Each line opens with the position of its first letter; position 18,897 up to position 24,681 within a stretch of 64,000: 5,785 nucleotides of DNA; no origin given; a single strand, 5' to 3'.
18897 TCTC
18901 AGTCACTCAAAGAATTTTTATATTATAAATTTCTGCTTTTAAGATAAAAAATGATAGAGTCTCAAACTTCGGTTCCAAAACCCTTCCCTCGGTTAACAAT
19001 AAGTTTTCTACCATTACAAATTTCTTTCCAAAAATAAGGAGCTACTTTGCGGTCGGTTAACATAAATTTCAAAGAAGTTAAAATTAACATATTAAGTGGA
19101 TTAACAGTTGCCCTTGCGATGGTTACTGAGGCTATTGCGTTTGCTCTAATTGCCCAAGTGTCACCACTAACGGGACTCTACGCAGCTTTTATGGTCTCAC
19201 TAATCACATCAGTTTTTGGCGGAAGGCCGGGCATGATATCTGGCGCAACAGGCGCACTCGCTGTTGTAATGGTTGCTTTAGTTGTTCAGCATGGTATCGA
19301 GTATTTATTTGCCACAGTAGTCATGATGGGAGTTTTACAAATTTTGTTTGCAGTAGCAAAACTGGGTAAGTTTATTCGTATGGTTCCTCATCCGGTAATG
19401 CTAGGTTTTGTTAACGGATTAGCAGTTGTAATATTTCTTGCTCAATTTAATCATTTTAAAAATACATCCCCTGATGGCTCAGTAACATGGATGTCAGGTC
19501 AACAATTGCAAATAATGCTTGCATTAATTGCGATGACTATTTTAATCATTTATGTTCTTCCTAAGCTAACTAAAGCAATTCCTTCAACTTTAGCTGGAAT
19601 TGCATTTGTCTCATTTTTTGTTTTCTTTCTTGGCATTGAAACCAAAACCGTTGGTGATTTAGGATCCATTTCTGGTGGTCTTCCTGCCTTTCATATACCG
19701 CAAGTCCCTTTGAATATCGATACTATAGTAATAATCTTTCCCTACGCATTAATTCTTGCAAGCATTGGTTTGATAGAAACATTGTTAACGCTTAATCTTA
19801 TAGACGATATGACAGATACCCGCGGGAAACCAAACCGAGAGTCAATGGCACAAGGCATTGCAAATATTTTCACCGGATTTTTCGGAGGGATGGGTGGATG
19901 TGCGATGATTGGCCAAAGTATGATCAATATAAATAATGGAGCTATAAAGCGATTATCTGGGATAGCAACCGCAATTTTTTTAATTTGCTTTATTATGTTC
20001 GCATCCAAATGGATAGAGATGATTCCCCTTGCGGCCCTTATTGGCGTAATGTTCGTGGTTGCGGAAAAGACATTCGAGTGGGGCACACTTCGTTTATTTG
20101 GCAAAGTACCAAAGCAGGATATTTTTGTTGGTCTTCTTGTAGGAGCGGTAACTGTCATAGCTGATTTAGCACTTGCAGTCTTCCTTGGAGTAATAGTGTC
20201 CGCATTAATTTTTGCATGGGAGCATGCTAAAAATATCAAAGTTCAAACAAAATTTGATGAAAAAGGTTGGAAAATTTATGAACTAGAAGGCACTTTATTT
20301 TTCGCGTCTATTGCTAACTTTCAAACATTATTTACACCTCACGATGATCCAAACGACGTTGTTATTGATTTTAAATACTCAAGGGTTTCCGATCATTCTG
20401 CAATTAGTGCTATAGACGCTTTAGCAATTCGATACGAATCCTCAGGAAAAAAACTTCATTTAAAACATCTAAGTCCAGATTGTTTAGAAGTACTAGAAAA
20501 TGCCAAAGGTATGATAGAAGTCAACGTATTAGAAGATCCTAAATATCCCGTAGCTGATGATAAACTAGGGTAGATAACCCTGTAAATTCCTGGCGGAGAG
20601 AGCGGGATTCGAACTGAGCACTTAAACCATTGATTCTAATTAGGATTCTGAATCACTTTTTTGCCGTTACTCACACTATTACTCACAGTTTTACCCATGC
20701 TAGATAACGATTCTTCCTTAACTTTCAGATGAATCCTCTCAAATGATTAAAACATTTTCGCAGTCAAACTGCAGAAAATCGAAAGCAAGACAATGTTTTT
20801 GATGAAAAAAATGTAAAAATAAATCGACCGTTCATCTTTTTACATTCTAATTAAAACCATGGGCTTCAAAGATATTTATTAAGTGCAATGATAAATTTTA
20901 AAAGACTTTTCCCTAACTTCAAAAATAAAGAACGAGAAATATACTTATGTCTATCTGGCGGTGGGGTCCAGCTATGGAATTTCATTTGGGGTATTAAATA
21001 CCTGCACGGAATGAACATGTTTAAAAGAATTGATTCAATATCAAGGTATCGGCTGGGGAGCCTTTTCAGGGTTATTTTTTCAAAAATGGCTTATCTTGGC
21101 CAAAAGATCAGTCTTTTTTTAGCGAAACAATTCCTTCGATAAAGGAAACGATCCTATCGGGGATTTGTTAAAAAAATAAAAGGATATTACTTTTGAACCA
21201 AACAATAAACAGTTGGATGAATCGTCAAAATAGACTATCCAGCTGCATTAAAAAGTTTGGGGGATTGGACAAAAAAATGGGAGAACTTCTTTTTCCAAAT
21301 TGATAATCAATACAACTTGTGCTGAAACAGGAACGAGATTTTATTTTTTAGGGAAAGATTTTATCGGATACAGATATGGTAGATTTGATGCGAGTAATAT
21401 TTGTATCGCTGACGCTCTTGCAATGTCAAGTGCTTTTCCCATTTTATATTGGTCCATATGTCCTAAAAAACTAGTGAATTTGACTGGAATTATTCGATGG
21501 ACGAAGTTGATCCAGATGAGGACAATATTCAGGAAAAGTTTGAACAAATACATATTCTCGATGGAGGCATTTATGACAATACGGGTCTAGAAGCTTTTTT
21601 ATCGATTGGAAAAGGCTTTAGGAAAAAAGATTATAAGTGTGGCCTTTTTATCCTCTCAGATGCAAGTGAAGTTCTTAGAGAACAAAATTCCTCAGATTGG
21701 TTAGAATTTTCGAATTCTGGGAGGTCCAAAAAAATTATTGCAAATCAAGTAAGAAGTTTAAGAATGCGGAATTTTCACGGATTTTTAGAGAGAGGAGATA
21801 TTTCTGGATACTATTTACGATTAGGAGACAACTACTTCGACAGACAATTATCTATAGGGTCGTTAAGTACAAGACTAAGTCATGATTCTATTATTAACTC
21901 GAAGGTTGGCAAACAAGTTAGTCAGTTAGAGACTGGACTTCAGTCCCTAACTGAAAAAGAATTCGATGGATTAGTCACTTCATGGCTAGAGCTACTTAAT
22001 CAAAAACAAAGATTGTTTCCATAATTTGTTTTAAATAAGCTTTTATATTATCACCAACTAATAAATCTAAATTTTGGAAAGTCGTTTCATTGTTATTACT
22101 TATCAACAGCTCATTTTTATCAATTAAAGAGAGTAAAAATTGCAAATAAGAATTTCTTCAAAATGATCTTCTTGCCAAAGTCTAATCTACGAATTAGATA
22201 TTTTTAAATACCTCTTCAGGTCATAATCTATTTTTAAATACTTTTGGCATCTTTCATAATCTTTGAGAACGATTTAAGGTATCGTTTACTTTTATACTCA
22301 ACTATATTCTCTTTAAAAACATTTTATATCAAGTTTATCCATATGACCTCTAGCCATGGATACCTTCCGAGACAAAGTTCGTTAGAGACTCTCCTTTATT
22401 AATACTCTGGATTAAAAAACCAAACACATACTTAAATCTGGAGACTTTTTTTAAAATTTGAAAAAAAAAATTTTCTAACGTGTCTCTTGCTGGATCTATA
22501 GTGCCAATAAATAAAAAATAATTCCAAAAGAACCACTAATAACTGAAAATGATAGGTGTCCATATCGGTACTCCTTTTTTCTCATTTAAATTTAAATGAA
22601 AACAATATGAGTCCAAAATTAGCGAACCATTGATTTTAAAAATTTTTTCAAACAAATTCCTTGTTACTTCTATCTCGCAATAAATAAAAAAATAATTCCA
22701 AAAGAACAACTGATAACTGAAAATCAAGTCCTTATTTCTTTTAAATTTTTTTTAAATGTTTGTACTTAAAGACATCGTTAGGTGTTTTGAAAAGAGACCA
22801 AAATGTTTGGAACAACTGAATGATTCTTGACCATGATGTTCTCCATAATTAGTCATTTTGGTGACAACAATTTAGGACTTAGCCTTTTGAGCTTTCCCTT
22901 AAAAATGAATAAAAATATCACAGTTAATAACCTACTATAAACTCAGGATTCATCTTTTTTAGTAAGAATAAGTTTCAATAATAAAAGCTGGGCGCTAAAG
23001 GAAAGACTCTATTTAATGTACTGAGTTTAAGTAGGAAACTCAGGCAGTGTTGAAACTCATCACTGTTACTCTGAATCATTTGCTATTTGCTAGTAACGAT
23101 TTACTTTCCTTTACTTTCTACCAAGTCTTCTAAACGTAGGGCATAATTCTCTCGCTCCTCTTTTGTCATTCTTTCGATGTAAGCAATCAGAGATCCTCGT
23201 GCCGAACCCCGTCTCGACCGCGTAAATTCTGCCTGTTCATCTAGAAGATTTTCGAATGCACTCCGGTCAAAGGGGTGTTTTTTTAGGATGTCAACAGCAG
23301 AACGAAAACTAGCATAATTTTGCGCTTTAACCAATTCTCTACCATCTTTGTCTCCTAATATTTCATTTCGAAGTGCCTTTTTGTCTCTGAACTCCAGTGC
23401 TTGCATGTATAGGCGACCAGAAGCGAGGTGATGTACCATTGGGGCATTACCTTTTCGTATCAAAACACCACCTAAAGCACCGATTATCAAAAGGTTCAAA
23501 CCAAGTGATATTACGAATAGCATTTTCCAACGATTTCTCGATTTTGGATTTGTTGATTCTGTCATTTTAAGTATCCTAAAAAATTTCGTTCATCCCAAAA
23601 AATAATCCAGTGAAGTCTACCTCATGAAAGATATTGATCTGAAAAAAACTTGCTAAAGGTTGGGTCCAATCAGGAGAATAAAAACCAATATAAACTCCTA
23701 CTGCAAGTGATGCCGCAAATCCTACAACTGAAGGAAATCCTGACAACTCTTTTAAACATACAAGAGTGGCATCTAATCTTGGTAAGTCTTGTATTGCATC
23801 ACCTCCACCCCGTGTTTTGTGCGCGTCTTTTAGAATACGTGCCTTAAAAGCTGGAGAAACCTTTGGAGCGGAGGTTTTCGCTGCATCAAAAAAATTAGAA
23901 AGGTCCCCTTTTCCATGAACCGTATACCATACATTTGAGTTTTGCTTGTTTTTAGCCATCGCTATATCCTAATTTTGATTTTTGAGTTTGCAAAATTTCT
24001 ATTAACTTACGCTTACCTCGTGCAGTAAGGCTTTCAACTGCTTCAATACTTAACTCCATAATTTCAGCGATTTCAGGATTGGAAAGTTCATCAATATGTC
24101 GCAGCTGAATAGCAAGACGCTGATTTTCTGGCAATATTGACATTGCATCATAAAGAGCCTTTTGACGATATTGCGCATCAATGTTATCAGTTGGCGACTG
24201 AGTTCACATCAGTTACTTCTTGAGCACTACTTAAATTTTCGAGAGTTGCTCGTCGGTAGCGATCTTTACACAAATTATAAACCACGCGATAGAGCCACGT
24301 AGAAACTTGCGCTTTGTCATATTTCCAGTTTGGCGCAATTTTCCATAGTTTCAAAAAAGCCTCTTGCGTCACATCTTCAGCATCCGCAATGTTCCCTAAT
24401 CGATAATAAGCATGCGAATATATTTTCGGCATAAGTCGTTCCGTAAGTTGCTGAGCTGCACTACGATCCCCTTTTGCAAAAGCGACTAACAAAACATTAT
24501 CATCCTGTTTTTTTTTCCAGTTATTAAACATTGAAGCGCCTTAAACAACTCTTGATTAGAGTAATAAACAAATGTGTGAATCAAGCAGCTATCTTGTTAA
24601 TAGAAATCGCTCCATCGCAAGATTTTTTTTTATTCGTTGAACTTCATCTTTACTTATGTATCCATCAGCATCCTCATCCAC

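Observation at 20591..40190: Seven same-orientation tRNA-Ser-like 3' end fragments with conserved arms split a 20-kb accessory region into cassette-like modules ending at an integrase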

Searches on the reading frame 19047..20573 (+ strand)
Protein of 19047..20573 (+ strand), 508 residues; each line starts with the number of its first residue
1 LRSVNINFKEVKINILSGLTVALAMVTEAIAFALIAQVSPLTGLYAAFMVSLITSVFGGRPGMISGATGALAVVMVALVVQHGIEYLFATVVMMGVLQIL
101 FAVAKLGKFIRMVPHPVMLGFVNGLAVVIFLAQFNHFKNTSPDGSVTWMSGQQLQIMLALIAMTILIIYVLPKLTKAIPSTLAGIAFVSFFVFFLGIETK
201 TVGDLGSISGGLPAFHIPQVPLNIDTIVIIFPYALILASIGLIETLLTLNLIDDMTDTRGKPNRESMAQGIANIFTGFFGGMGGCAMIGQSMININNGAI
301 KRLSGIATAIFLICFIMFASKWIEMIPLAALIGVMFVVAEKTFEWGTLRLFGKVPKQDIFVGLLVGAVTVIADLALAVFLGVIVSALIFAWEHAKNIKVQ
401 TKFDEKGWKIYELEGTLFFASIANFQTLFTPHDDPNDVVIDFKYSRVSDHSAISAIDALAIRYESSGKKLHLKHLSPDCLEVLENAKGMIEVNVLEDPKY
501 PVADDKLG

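Call 11: search_protein_families(library=pfam, proteins=[window:19047-20573:+])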
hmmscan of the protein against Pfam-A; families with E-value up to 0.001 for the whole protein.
window:19047-20573:+ (508 aa): 4 families
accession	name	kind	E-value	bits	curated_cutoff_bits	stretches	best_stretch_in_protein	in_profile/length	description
PF00916.26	Sulfate_transp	-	2e-49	168.8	23.2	1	14-361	4-376/380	Sulfate permease family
PF01740.26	STAS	-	1.1e-05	25.6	22.6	1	407-486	9-91/106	STAS domain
PF16983.11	MFS_MOT1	-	6.9e-05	23.6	30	1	248-339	14-108/111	Molybdate transporter of MFS superfamily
PF13466.11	STAS_2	-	0.00031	21.3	29.2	1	413-484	3-75/80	STAS domain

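Call 43: find_homologous_proteins(query=window:19047-20573:+, max_evalue=1e-60)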
Query window:19047-20573:+ (508 aa): 8000 proteins with E <= 1e-60 among 8000 candidates; the best 120 are listed.
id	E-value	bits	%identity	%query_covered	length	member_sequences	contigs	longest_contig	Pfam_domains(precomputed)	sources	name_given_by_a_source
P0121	0.0e+0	1082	99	100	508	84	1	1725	PF01740.27,PF00916.27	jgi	-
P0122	9.9e-298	1006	90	100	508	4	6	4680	PF01740.27,PF00916.27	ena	-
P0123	4.2e-289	977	87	100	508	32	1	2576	PF01740.27,PF00916.27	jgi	jgi:SulP family sulfate permease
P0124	1.2e-287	972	87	100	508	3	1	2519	PF01740.27,PF00916.27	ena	-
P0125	8.3e-284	960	86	100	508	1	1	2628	PF01740.27,PF00916.27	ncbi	-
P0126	4.4e-273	924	84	99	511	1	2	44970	PF01740.27,PF00916.27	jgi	jgi:SulP family sulfate permease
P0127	1.0e-272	923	84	99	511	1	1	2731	PF01740.27,PF00916.27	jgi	jgi:SulP family sulfate permease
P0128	1.2e-272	923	84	99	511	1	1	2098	PF01740.27,PF00916.27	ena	-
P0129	1.2e-272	923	84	99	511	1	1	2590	PF01740.27,PF00916.27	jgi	jgi:SulP family sulfate permease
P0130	2.3e-272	922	83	99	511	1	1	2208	PF01740.27,PF00916.27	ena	-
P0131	2.3e-272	922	83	99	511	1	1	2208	PF01740.27,PF00916.27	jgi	-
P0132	1.5e-269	913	82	99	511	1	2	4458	PF01740.27,PF00916.27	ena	-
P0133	1.1e-268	910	82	99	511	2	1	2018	PF01740.27,PF00916.27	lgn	-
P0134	1.7e-268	909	83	98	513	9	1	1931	PF01740.27,PF00916.27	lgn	-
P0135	3.7e-268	908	85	95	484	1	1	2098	PF16983.12,PF01740.27,PF00916.27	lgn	-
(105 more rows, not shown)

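Call 44: find_encoding_contigs(protein=P0126, flank=10000, max_places=2)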
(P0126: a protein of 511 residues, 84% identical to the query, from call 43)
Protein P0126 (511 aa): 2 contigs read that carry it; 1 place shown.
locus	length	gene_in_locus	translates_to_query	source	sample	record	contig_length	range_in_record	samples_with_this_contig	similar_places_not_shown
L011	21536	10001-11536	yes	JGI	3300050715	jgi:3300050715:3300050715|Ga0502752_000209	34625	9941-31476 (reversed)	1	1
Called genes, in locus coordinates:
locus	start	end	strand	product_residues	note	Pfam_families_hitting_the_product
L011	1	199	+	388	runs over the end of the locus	PF05834:Lycopene_cycl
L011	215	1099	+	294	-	PF15461:BCD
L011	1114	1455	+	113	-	-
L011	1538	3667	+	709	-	PF04879:Molybdop_Fe4S4, PF00384:Molybdopterin, PF01568:Molydop_binding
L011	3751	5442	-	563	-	PF02254:TrkA_N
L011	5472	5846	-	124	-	PF19931:DUF6394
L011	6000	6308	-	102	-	-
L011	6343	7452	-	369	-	PF03747:ADP_ribosyl_GH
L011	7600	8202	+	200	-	PF00857:Isochorismatase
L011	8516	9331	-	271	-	PF27733:UCP029691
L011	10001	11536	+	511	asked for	PF00916:Sulfate_transp, PF01740:STAS (weak)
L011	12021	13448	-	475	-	PF00224:PK, PF02887:PK_C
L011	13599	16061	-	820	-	PF00343:Phosphorylase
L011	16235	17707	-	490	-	PF08323:Glyco_transf_5, PF00534:Glycos_transf_1, PF13692:Glyco_trans_1_4, PF20706:GT4-conflict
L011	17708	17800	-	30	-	-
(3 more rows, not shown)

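Call 45: find_encoding_contigs(protein=P0122, flank=10000, max_places=6)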
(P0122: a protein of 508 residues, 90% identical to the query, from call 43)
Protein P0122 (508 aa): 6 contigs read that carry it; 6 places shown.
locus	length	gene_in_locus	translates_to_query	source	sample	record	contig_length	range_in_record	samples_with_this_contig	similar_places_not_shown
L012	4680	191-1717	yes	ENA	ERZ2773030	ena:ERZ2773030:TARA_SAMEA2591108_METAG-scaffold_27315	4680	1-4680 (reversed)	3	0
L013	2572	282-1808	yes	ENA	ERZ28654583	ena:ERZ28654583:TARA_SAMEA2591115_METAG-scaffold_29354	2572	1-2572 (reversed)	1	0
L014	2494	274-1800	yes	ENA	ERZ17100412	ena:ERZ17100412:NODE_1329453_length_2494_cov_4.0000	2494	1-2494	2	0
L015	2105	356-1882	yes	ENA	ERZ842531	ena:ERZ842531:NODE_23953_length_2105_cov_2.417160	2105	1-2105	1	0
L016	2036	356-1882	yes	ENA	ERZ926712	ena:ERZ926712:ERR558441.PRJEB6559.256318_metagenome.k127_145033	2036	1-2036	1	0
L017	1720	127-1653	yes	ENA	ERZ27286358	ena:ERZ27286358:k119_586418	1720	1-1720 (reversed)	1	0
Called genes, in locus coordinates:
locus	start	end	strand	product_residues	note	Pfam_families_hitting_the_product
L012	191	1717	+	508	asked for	PF00916:Sulfate_transp, PF01740:STAS (weak)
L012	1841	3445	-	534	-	PF04577:Glyco_transf_61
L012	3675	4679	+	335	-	?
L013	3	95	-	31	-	?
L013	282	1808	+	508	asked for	PF00916:Sulfate_transp, PF01740:STAS (weak)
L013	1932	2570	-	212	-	?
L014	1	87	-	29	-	?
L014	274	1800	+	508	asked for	PF00916:Sulfate_transp, PF01740:STAS (weak)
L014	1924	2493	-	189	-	?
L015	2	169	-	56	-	?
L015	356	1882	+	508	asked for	PF00916:Sulfate_transp, PF01740:STAS (weak)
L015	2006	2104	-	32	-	?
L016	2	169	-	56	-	?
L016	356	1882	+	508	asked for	PF00916:Sulfate_transp, PF01740:STAS (weak)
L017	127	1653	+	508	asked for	PF00916:Sulfate_transp, PF01740:STAS (weak)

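Call 68: list_cluster_members(proteins=[P0001, P0121, P0125])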
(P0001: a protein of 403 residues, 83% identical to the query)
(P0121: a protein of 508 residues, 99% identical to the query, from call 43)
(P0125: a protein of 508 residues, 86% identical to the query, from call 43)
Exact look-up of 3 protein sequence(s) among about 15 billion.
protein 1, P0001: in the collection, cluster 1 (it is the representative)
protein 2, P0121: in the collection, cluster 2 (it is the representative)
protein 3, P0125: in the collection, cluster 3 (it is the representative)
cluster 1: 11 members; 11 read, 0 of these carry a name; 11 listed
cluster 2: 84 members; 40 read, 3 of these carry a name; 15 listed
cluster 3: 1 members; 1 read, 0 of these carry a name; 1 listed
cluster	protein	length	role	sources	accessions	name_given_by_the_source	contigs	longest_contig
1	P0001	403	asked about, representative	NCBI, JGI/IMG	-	-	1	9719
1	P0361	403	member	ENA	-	-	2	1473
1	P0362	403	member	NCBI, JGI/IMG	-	-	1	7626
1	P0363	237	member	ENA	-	-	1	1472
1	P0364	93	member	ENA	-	-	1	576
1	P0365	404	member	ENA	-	-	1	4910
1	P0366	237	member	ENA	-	-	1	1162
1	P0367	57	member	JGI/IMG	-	-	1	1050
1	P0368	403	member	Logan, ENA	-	-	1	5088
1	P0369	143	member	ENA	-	-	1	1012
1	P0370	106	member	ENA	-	-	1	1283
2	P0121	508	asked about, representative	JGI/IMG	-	-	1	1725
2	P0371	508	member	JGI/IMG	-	SulP family sulfate permease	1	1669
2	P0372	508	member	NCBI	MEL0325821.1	MAG: SulP family inorganic anion transporter [Burkholderiaceae bacterium]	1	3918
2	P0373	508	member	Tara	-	strand:+ start:389 stop:1915 length:1527 start_codon:yes stop_codon:yes gene_type:complete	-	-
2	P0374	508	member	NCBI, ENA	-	-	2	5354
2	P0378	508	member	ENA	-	-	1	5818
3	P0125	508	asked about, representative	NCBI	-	-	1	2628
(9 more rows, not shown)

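Call 69: find_encoding_contigs(protein=P0378, flank=10000, max_places=4)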
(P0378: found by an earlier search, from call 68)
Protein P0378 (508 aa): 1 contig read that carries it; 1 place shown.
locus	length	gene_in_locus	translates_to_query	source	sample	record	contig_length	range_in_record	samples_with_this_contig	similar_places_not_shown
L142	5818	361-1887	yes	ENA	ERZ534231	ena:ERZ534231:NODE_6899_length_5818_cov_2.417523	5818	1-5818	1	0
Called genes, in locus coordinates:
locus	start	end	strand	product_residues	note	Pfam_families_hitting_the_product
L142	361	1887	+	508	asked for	PF00916:Sulfate_transp, PF01740:STAS (weak)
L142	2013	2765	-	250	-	PF13489:Methyltransf_23, PF08241:Methyltransf_11 (weak)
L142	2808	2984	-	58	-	-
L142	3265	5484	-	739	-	PF06439:3keto-disac_hyd (weak), PF13385:Laminin_G_3, PF02210:Laminin_G_2 (weak)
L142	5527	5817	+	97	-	?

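Call 70: find_encoding_contigs(protein=P0374, flank=10000, max_places=4)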
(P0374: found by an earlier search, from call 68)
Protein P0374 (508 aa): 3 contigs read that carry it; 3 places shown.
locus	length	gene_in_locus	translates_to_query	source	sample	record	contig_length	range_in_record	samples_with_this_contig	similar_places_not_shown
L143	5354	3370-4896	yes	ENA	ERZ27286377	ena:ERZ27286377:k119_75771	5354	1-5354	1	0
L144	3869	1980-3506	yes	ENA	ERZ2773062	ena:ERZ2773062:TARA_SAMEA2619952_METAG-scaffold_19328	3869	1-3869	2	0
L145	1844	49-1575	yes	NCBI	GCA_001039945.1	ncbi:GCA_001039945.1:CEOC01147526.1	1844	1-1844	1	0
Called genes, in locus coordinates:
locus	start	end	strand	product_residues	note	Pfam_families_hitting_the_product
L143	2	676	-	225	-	?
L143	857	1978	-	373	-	PF07669:Eco57I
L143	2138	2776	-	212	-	-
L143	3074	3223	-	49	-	-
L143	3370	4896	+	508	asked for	PF00916:Sulfate_transp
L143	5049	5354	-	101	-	?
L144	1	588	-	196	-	?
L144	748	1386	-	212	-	-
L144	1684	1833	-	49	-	-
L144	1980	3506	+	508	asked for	PF00916:Sulfate_transp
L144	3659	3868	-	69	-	?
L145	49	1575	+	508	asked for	PF00916:Sulfate_transp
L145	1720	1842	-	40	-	?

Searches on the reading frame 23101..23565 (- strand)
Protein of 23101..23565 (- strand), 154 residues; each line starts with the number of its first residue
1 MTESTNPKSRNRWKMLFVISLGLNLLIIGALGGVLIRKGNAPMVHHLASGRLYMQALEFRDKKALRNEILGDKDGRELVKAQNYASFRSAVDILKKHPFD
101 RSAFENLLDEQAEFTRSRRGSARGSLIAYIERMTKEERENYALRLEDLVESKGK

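Call 11: search_protein_families(library=pfam, proteins=[window:23101-23565:-])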
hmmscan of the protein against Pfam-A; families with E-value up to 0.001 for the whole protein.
window:23101-23565:- (154 aa): 1 family
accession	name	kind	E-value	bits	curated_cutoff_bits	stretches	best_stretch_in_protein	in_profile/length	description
PF13801.11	Metal_resist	-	1.6e-08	35.2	29.2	1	20-139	2-124/125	Heavy-metal resistance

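Call 90: search_protein_families(library=ncbifam, max_evalue=0.001, proteins=[window:23101-23565:-])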
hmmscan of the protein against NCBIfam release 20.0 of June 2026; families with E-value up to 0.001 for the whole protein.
window:23101-23565:- (154 aa): 0 families

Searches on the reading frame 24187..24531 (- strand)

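Call 11: search_protein_families(library=pfam, proteins=[window:24187-24531:-])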
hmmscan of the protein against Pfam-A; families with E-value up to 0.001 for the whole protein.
window:24187-24531:- (114 aa): 1 family
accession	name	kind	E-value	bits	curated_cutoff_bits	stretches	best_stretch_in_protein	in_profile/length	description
PF04542.20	Sigma70_r2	-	9.6e-19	67.4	24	1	30-96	2-69/71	Sigma-70 region 2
